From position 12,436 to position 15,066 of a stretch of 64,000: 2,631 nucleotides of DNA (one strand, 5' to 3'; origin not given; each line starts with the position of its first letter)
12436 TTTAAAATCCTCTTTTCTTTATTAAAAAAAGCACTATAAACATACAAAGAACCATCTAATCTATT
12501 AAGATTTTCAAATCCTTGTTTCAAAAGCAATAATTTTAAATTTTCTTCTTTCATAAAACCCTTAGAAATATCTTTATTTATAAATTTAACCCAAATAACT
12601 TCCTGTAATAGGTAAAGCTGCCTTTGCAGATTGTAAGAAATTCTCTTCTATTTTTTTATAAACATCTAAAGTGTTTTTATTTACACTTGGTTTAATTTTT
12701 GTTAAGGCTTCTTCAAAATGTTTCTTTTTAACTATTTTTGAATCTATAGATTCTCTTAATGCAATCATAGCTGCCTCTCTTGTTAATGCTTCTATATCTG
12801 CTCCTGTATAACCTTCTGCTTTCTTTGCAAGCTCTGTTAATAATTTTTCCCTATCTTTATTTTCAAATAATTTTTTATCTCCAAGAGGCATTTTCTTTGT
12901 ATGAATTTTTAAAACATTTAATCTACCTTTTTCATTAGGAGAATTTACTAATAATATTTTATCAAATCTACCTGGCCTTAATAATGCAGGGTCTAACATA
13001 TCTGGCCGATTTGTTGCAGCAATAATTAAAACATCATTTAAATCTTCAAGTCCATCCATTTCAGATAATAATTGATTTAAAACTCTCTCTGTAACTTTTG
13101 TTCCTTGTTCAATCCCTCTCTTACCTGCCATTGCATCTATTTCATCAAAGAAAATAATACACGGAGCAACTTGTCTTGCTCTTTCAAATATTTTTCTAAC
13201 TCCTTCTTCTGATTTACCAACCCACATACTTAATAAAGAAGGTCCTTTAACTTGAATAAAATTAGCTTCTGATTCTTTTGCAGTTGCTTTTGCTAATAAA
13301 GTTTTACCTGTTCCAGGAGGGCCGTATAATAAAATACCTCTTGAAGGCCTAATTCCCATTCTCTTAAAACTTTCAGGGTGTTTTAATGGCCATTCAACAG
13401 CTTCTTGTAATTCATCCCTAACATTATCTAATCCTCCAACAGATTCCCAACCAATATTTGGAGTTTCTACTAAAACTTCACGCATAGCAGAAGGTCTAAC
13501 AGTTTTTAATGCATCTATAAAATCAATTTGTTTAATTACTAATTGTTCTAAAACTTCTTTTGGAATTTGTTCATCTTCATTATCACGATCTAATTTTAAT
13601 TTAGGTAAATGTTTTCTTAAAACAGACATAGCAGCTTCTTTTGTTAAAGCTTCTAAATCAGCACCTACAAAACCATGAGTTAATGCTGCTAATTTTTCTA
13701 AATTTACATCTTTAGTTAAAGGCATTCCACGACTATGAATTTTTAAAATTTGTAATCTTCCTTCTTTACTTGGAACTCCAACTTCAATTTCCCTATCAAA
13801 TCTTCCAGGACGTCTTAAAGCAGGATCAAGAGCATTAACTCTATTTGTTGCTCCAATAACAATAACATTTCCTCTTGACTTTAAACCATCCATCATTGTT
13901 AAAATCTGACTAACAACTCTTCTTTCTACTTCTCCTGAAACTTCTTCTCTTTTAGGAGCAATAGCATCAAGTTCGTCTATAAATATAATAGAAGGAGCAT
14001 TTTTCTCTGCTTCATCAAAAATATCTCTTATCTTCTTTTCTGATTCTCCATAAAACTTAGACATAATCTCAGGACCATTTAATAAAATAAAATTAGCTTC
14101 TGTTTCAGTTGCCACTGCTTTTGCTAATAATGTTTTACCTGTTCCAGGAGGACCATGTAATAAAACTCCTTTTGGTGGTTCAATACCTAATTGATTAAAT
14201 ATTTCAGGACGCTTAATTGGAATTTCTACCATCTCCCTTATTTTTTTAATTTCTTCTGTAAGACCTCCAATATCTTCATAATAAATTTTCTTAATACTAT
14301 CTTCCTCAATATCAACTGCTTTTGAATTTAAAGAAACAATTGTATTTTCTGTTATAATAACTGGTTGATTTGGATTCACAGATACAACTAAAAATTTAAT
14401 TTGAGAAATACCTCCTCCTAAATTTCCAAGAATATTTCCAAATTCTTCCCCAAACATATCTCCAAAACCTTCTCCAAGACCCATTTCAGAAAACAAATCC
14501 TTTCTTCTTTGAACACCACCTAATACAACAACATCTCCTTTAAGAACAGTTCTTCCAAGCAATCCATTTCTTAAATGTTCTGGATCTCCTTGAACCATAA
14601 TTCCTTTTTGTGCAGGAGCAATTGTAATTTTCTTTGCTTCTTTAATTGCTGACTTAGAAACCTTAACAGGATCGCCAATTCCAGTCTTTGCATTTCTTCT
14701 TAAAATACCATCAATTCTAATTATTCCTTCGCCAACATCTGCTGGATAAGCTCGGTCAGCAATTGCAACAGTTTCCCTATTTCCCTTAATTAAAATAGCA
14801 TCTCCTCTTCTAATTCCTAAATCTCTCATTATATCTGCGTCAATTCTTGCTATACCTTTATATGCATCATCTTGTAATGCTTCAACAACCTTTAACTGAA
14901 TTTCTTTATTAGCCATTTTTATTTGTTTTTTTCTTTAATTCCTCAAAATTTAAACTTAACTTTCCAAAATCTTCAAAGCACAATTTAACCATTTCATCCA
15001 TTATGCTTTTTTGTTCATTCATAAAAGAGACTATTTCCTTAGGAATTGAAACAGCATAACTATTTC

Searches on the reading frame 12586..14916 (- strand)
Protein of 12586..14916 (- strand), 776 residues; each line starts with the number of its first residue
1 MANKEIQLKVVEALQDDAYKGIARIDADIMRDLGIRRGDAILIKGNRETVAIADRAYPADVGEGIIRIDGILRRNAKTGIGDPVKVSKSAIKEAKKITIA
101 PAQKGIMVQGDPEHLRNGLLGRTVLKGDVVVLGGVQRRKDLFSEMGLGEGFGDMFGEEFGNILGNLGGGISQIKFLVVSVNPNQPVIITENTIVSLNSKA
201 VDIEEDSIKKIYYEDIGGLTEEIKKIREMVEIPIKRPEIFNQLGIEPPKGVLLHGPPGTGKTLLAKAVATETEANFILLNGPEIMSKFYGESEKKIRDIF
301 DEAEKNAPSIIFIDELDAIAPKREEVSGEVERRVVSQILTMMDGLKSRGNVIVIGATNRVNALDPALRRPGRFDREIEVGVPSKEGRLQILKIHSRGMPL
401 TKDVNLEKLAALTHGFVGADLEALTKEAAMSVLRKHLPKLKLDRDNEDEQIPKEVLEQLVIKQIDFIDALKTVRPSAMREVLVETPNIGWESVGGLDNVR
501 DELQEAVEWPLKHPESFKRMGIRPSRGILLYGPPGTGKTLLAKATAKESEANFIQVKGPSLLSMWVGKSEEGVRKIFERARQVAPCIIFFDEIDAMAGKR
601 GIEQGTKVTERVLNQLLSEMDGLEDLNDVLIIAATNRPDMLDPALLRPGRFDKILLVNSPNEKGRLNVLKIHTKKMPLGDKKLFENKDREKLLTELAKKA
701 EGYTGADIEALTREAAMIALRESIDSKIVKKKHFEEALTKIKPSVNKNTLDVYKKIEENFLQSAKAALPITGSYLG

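Call 62: search_protein_families(library=pfam, proteins=[window:12586-14916:-], max_evalue=0.001)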
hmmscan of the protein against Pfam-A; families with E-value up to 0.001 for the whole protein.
window:12586-14916:- (776 aa): 40 families (the best 25 are shown)
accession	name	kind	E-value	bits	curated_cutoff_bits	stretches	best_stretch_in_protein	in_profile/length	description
PF00004.35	AAA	-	1.1e-98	327.2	21.2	2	251-380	1-130/131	ATPase family associated with various cellular activities (AAA)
PF17862.7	AAA_lid_3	-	1.1e-30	105.2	27.2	2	693-736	4-45/45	AAA+ lid domain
PF02359.24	CDC48_N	-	1.1e-25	90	35.1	1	7-88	1-82/85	Cell division protein 48 (CDC48), N-terminal domain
PF05496.18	RuvB_N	-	1.4e-14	54.6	27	2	247-368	32-150/159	Holliday junction DNA helicase RuvB P-loop domain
PF13191.12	AAA_16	-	3.4e-13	50.9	32.6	2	248-354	24-138/167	AAA ATPase domain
PF07724.20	AAA_2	-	5.5e-12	46.5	27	1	251-344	6-101/166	AAA domain (Cdc48 subfamily)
PF06068.19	TIP49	-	1.8e-10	41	23.8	0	525-571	50-98/347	TIP49 P-loop domain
PF07728.20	AAA_5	-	3.8e-10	40.3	22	0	528-646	2-136/139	AAA domain (dynein-related subfamily)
PF13173.12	AAA_14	-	1.2e-09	38.7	27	0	251-328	5-83/129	AAA domain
PF13671.12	AAA_33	-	4.1e-09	37.3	27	1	251-300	2-49/143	AAA domain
PF13401.12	AAA_22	-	4.6e-09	37.1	27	0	251-282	8-42/130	AAA domain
PF20720.3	nSTAND3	-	6.7e-09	36.1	27.2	1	251-393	20-151/155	Novel STAND NTPase 3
PF02933.23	CDC48_2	-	4.4e-08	33.1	22.4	1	109-202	4-63/64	Cell division protein 48 (CDC48), domain 2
PF24883.2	NPHP3_N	-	1.6e-07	32.1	24.8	0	508-550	4-47/164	Nephrocystin 3, N-terminal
PF00005.33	ABC_tran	-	9.2e-07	30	25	0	244-304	7-68/137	ABC transporter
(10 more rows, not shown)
